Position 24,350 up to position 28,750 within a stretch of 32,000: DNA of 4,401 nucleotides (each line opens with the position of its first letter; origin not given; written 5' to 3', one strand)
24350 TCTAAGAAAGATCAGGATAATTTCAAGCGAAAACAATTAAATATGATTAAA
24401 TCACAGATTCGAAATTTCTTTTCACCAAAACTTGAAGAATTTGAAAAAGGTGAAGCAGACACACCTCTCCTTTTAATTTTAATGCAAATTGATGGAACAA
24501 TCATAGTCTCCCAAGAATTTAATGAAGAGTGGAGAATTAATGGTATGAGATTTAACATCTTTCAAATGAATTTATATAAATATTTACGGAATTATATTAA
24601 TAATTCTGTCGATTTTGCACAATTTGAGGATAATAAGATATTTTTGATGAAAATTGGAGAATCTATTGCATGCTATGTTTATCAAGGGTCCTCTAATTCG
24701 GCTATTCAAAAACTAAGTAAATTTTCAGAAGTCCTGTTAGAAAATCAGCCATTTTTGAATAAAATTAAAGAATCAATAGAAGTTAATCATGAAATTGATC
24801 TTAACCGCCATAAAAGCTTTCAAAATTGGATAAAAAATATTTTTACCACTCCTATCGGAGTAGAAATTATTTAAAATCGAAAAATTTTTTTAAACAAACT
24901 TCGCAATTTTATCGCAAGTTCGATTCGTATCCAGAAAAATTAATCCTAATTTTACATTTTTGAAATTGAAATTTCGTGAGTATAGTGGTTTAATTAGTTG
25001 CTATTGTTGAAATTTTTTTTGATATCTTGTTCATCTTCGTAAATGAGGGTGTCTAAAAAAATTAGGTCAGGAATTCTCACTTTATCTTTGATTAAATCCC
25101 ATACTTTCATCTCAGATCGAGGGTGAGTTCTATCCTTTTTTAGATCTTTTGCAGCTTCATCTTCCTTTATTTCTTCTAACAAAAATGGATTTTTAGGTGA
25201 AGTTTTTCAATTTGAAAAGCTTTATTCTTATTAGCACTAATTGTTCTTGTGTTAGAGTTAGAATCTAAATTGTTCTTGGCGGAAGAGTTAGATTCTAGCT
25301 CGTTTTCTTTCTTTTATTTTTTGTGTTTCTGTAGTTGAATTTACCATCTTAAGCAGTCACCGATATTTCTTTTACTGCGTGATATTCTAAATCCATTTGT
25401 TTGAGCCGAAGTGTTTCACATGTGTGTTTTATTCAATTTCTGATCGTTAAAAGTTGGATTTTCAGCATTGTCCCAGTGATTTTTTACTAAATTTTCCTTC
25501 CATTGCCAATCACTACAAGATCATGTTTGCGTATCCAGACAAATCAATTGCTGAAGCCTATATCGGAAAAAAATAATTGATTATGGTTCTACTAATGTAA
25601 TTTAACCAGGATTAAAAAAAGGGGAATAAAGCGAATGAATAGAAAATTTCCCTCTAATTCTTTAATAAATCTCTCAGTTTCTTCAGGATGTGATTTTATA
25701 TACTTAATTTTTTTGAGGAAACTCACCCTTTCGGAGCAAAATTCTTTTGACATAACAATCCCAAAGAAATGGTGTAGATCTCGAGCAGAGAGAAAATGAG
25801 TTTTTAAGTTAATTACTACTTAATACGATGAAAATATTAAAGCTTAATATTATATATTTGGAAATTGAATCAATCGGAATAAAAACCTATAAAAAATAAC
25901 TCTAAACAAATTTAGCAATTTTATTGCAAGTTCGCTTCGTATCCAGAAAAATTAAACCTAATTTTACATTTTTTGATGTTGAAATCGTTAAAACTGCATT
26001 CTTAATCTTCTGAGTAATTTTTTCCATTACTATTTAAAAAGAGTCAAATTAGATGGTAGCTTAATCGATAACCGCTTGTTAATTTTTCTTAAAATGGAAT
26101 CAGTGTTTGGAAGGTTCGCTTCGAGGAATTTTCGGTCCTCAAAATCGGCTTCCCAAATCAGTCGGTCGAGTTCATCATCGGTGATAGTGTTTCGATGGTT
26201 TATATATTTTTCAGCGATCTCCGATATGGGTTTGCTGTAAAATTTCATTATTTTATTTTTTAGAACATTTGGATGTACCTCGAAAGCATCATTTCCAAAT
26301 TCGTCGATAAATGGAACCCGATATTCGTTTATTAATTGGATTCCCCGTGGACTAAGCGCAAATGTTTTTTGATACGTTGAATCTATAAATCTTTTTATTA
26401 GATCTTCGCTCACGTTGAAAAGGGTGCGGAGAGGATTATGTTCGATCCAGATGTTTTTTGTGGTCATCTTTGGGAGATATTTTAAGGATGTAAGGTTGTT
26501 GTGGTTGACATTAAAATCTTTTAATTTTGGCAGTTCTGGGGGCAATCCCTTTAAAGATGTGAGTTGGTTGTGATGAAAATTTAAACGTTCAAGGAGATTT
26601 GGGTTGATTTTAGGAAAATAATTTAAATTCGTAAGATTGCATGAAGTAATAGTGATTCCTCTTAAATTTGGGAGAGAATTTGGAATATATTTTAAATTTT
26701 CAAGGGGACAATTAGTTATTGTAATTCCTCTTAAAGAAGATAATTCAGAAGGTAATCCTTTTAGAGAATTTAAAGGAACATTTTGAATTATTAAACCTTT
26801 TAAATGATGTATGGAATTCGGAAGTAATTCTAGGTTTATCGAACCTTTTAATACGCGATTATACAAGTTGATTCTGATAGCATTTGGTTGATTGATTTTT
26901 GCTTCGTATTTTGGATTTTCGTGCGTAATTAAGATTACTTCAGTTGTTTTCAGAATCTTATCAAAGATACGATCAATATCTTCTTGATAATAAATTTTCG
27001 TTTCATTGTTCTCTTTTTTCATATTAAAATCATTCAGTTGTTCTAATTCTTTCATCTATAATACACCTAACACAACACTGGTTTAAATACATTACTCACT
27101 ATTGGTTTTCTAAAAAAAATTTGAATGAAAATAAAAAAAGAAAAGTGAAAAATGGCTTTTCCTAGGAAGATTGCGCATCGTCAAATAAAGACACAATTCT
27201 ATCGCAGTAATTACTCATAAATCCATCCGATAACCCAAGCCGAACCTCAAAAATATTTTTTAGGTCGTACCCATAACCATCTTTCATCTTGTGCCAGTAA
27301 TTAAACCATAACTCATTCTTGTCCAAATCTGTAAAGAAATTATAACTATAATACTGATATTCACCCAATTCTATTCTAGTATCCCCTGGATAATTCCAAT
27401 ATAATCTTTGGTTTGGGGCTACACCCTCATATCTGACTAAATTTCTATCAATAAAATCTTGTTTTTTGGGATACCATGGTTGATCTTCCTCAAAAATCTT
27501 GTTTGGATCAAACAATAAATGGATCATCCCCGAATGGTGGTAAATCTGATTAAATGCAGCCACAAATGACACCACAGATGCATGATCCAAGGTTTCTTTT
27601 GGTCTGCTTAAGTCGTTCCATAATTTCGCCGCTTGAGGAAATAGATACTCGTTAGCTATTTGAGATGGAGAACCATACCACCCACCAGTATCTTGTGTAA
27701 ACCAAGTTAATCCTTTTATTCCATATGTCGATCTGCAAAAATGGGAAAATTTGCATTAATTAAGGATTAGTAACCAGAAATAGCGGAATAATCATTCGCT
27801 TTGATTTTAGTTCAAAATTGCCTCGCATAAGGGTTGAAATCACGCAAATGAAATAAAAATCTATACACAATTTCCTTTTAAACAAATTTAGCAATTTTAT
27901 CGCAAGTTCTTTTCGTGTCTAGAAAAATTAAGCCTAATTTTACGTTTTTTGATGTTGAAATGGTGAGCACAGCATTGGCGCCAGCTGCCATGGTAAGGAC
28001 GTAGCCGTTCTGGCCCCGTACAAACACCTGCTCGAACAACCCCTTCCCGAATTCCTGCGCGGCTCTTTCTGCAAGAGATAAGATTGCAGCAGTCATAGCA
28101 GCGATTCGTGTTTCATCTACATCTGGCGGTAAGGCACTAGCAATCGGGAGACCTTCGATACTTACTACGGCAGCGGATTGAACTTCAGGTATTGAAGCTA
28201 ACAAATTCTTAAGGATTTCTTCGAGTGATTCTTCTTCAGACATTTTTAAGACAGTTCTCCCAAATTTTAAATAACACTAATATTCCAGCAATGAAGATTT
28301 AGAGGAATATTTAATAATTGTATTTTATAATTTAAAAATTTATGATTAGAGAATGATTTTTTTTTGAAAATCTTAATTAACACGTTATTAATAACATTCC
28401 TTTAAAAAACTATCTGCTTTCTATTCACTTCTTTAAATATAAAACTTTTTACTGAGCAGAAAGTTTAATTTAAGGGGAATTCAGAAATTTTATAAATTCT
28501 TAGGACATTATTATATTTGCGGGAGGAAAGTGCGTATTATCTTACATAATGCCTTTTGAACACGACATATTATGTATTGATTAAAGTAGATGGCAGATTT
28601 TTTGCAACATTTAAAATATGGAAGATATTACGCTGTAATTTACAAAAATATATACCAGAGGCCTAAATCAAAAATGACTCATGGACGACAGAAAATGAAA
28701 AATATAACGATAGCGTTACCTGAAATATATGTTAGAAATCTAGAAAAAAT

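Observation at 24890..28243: Five same-strand copies of a Roadblock/LC7 gene tail in 3.4 kb, only one attached to a full gene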

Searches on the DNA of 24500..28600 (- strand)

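Call 37: search_rna_families(source=window, start=24500, end=28600, threshold=evalue, max_evalue=1)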
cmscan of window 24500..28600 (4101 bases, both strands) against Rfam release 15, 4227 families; matches with E-value up to 1: 0.
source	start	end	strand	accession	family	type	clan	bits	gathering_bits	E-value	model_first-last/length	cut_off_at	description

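Call 58: search_dna_similar(query=window:24978-27877:-, collection=phages, mode=distant, max_rows=10)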
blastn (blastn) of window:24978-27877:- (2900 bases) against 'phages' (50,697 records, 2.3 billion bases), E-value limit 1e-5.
No match.

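Call 59: search_dna_similar(query=window:24978-27877:-, collection=plasmids, mode=distant, max_rows=10)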
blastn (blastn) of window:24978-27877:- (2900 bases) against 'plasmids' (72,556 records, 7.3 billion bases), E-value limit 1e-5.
No match.

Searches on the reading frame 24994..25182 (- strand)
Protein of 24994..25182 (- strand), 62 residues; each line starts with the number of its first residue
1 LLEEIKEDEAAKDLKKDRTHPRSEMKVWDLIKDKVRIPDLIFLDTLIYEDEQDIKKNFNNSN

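Call 5: search_protein_families(library=pfam, proteins=[window:24994-25182:-], max_evalue=0.01)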
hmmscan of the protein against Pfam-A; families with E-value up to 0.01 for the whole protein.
window:24994-25182:- (62 aa): 0 families

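Call 29: search_protein_families(library=phrogs, proteins=[window:24994-25182:-], max_evalue=0.1)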
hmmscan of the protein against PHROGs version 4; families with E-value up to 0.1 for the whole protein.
window:24994-25182:- (62 aa): 0 families

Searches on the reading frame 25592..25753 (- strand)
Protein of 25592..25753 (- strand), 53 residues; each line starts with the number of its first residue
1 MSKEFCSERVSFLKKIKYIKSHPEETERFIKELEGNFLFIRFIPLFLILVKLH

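Call 29: search_protein_families(library=phrogs, proteins=[window:25592-25753:-], max_evalue=0.1)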
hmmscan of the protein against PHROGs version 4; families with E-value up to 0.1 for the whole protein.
window:25592-25753:- (53 aa): 1 family
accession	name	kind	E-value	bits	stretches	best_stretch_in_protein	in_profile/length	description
phrog_16940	-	unknown function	0.075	14.1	1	9-43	53-87/142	-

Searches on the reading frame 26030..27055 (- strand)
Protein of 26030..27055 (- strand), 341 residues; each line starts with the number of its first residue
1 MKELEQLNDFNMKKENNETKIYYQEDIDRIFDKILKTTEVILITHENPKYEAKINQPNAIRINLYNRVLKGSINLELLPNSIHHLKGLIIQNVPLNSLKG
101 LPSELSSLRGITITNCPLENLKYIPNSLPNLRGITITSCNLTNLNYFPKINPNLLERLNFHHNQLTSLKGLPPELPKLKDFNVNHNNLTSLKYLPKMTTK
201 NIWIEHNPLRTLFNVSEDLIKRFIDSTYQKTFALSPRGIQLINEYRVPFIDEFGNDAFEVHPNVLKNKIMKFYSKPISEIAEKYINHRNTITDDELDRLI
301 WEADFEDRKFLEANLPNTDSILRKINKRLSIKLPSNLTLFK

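Call 5: search_protein_families(library=pfam, proteins=[window:26030-27055:-], max_evalue=0.01)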
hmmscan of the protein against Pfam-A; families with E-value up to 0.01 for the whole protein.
window:26030-27055:- (341 aa): 2 families
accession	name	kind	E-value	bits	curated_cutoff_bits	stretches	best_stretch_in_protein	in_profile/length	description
PF12799.13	LRR_4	-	3.1e-06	27.7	27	1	155-192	3-40/44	Leucine Rich repeats (2 copies)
PF24048.1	LRR_NXF1-5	-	0.00034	20.7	30.5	1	155-221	56-128/142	NXF1/2/3/5 leucine-rich repeat domain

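Call 28: search_protein_families(library=pfam, proteins=[window:26033-27055:-], max_evalue=1)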
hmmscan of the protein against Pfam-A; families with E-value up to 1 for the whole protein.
seq(341 aa): 3 families
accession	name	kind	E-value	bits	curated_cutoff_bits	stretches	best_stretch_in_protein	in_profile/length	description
PF12799.13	LRR_4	-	3.1e-06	27.7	27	1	155-192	3-40/44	Leucine Rich repeats (2 copies)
PF24048.1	LRR_NXF1-5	-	0.00034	20.7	30.5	1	155-221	56-128/142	NXF1/2/3/5 leucine-rich repeat domain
PF13855.12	LRR_8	-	0.7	10.1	27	1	129-188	1-61/61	Leucine rich repeat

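Call 29: search_protein_families(library=phrogs, proteins=[window:26030-27055:-], max_evalue=0.1)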
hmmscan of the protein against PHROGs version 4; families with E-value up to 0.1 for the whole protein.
window:26030-27055:- (341 aa): 2 families
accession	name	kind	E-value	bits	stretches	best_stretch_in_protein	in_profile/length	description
phrog_21719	-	unknown function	3e-08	33.5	1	71-213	71-204/554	-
phrog_6688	-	unknown function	0.00026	20.8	1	74-192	429-550/681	-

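Call 31: find_homologous_proteins(query=window:26030-27055:-)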
Query window:26030-27055:- (341 aa): 45 proteins with E <= 0.001 among 1841 candidates.
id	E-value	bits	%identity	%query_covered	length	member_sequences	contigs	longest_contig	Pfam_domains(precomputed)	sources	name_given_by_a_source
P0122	2.1e-220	749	100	100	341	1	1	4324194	PF12799.14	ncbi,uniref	ncbi:hypothetical protein DSAG12_04535 [Promethearchaeum syntrophicum]|uniref:Uncharacterized protei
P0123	3.1e-150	518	73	100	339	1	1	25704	PF12799.14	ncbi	-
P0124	2.4e-148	512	71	100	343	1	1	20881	-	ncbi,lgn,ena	-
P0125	1.5e-108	381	57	100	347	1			PF24048.2,PF12799.14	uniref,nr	uniref:Leucine Rich repeats (2 copies) n=1 Tax=Promethearchaeum syntrophicum TaxID=2594042 RepID=A0A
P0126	6.0e-56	208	55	60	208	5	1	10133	PF12799.14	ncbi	ncbi:MAG: leucine-rich repeat domain-containing protein [Promethearchaeota archaeon]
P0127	7.8e-56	208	39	96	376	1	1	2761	PF12799.14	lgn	-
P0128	1.7e-50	190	37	77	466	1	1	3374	PF12799.14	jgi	-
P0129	3.7e-41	159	34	79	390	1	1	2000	PF12799.14,PF13855.13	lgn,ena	-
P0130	1.9e-40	157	40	73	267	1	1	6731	PF12799.14,PF13855.13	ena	-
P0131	3.5e-11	61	46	15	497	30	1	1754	-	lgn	-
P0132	8.4e-11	60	29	43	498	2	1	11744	-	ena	-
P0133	1.1e-9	56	27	57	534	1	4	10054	-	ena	-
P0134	2.6e-9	55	31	41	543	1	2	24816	-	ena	-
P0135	3.1e-9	55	28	38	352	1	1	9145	-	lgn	-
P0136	2.8e-8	51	30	41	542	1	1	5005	-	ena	-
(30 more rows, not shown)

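Call 32: find_encoding_contigs(protein=P0123, flank=10000, max_places=3)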
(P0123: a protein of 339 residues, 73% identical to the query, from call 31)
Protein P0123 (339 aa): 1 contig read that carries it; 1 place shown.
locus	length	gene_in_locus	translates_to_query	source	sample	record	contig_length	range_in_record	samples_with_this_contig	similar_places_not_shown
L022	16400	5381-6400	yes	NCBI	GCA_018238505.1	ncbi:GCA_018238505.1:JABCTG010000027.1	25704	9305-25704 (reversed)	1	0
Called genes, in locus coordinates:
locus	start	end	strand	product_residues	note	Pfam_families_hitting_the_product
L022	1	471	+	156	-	?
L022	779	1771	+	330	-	PF02790:COX2_TM, PF00116:COX2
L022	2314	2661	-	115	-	-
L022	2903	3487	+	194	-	-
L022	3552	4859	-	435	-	PF04471:Mrr_cat, PF22722:NA-iREase1 (weak)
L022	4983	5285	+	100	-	-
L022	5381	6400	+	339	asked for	PF12799:LRR_4 (weak)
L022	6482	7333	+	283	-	PF00382:TFIIB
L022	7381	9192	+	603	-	PF22422:MGH1-like_GH, PF01204:Trehalase, PF03200:Glyco_hydro_63 (faint)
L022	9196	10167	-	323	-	PF01398:JAB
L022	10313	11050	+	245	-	-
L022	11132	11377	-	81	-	-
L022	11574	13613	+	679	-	PF07728:AAA_5 (weak), PF01078:Mg_chelatase (weak), PF17863:AAA_lid_2, PF00092:VWA, PF13519:VWA_2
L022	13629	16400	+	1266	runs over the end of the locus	PF02514:CobN-Mg_chel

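Call 33: find_encoding_contigs(protein=P0124, flank=10000, max_places=3)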
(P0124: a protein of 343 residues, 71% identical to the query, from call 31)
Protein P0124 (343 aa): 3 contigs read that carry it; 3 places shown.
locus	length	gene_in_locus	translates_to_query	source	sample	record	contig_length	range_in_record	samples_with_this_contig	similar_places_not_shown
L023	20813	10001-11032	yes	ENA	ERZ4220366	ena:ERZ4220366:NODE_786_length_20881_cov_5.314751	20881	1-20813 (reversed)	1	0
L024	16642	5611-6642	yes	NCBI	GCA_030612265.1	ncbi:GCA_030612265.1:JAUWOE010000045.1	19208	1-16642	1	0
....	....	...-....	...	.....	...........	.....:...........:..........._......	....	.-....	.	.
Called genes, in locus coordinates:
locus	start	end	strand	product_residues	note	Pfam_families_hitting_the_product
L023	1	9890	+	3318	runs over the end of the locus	?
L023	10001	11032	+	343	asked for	-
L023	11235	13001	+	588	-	-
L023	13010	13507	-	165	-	-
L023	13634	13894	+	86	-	PF05016:ParE_toxin (weak)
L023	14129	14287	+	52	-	-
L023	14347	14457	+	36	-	-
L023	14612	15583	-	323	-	PF02646:RmuC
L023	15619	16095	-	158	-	-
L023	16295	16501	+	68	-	-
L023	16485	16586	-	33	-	-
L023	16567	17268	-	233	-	-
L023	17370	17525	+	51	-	-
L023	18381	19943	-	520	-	PF13271:DUF4062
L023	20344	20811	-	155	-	?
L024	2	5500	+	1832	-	?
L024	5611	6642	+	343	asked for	-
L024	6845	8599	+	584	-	-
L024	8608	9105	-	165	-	-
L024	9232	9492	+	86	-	PF05016:ParE_toxin (weak)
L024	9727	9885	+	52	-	-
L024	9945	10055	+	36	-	-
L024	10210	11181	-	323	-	PF02646:RmuC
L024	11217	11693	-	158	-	-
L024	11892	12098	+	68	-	-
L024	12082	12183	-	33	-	-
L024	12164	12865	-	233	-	-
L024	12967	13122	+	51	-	-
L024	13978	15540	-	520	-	PF13271:DUF4062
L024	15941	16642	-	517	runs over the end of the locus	-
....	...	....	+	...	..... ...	-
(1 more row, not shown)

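Call 70: search_protein_families(library=pfam, proteins=[L023:11235-13001:+, L023:13010-13507:-, L023:15619-16095:-, L023:16567-17268:-, L023:18381-19943:-, L023:6291-9887:+, L023:2691-6290:+], max_evalue=0.001)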
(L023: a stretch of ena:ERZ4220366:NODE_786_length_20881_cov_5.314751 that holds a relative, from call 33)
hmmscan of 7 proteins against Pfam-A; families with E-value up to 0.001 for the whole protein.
L023:11235-13001:+ (588 aa): 26 families (the best 25 are shown)
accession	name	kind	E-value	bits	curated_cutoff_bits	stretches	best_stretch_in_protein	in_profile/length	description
PF14559.12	TPR_19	-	6.5e-37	126.1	25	2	524-584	6-65/68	Tetratricopeptide repeat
PF07719.23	TPR_2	-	1e-33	113.1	27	1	476-506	3-33/34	Tetratricopeptide repeat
PF13428.12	TPR_14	-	1.3e-26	90.8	23.5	1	475-515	2-42/44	Tetratricopeptide repeat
PF13431.12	TPR_17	-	2.1e-25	87.2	24.4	1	463-494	2-33/34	Tetratricopeptide repeat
PF13424.12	TPR_12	-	3.4e-23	82.1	30.1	2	475-537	4-73/77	Tetratricopeptide repeat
PF13181.12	TPR_8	-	2.8e-22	77.4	25.7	1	475-507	2-34/34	Tetratricopeptide repeat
PF23914.1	TPR_CcmH_CycH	-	7.6e-21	75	42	1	463-577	39-154/158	Cytochrome c-type biogenesis protein H TPR domain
PF13432.12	TPR_16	-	3.7e-19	69.3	32.7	1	275-335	3-63/65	Tetratricopeptide repeat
PF00515.34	TPR_1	-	2.8e-18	65.3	27.8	1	481-506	8-33/34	Tetratricopeptide repeat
PF13371.12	TPR_9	-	5.6e-10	39.5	35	0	450-506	5-61/73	Tetratricopeptide repeat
PF13176.12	TPR_7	-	1.2e-09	37.9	27.9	0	306-335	2-31/36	Tetratricopeptide repeat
PF25062.1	ARM_TT21_N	-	3.2e-09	37.3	40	1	482-572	108-196/222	Tetratricopeptide repeat protein 21 N-terminal ARM repeat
PF23241.1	HAT_PRP39_C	-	4.2e-09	37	33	1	468-577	19-126/139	PRP39 C-terminal HAT repeat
PF13414.12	TPR_11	-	5.5e-09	36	26.8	0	481-517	1-37/42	TPR repeat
PF25063.1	ARM_TT21_C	-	1.1e-08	35.7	35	1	402-584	17-205/209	Tetratricopeptide repeat protein 21 C-terminal ARM domain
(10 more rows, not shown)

L023:13010-13507:- (165 aa): 0 families

L023:15619-16095:- (158 aa): 0 families

L023:16567-17268:- (233 aa): 0 families

L023:18381-19943:- (520 aa): 1 family
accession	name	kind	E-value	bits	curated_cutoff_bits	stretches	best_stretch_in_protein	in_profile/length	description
PF13271.11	DUF4062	-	1.5e-29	102.5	24.7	1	168-249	1-82/82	Domain of unknown function (DUF4062)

L023:6291-9887:+ (1199 aa): 0 families

L023:2691-6290:+ (1200 aa): 0 families

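Call 76: find_related_loci(query=window:26030-27055:-, collection=viral_contigs, flank=10000)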
Query window:26030-27055:- (341 aa) in viral_contigs; peptide patterns used: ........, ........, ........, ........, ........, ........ (x = any residue, [..] = any of these).
8 stretches matched a pattern, but none encodes a relative of the query by tblastn (E <= 1e-3).
